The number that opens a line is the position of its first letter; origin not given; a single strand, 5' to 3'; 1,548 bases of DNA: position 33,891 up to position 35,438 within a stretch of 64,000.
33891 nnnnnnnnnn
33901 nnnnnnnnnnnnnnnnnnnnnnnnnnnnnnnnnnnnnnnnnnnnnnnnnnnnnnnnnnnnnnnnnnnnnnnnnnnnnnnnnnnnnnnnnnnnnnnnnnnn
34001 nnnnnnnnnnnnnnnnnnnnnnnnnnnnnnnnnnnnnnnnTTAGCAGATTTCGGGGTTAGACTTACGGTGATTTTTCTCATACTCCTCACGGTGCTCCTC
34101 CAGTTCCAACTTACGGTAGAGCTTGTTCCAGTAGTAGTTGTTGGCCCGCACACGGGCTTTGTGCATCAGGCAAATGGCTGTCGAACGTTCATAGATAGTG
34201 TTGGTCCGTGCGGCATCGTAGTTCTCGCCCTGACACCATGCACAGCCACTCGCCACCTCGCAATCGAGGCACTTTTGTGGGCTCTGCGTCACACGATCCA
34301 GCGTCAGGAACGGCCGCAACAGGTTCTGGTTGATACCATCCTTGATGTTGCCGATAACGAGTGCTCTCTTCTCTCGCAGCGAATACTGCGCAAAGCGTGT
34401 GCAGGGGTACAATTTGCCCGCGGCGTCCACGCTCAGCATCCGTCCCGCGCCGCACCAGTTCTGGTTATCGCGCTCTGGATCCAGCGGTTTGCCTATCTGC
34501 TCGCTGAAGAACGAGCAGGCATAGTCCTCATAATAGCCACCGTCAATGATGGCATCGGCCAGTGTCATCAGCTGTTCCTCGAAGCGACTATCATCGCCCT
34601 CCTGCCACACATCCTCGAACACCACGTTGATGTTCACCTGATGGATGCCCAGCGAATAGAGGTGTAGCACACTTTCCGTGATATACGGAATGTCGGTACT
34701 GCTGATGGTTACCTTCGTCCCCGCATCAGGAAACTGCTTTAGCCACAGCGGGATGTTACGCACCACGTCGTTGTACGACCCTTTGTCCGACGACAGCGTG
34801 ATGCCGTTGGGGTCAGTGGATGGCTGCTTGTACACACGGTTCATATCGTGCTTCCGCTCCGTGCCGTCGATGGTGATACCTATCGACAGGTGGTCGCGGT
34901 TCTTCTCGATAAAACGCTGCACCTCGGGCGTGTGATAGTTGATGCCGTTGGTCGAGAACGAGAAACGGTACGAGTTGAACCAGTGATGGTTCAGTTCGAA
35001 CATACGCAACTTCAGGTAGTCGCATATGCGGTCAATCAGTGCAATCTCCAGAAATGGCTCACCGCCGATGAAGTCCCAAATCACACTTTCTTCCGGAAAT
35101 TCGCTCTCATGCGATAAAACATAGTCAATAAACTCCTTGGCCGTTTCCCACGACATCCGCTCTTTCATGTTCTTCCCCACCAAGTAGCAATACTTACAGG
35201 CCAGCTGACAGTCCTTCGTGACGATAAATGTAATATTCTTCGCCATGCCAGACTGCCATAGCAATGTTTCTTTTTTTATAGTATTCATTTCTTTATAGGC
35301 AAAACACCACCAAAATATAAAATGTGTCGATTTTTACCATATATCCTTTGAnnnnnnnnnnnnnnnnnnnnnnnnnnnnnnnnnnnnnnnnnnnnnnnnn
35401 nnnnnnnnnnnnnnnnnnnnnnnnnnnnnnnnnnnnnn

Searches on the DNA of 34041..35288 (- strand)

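Call 58: search_rna_families(sources=[L143, L008, L085, L007, L005, L009, L001, L002], threshold=evalue, max_evalue=0.01)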
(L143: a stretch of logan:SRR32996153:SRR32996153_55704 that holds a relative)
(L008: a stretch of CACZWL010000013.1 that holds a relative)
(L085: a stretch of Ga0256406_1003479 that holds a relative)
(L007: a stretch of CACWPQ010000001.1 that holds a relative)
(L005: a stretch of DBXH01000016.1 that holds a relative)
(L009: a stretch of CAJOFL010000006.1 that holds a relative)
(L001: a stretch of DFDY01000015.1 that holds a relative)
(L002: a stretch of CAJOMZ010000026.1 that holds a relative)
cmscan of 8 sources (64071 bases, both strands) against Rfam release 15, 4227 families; matches with E-value up to 0.01: 7.
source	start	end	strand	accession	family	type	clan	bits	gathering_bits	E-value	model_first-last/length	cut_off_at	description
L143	1076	1111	+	RF02914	DUF805b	Cis-reg;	CL00115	47.6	35.6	1.9e-10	1-35/35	no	DUF805b RNA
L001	2387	2422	+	RF02914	DUF805b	Cis-reg;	CL00115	34.7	35.6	4.5e-06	1-35/35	no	DUF805b RNA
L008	598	633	+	RF02914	DUF805b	Cis-reg;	CL00115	30.7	35.6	0.0001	1-35/35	no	DUF805b RNA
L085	2495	2530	+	RF02914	DUF805b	Cis-reg;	CL00115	29.8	35.6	0.00021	1-35/35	no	DUF805b RNA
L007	3543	3578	+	RF02914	DUF805b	Cis-reg;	CL00115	29.6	35.6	0.00025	1-35/35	no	DUF805b RNA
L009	3270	3305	+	RF02914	DUF805b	Cis-reg;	CL00115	26.8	35.6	0.0022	1-35/35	no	DUF805b RNA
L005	3576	3611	+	RF02914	DUF805b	Cis-reg;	CL00115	25.7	35.6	0.0051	1-35/35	no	DUF805b RNA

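Call 72: search_rna_families(sources=[L042, L036, L058, L040, L025, L011, L022], threshold=evalue, max_evalue=0.1)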
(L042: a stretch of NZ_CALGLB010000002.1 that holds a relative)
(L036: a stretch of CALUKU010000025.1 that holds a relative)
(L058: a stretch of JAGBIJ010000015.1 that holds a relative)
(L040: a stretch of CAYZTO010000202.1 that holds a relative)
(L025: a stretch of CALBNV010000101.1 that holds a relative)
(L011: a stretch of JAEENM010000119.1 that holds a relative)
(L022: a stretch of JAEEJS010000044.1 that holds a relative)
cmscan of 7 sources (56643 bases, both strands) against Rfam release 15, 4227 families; matches with E-value up to 0.1: 1.
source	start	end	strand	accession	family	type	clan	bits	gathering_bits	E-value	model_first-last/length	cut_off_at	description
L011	715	820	+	RF02503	Atu_C9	Gene; sRNA;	-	23.1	40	0.048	88-192/192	no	Rhizobiales sRNA Atu_C9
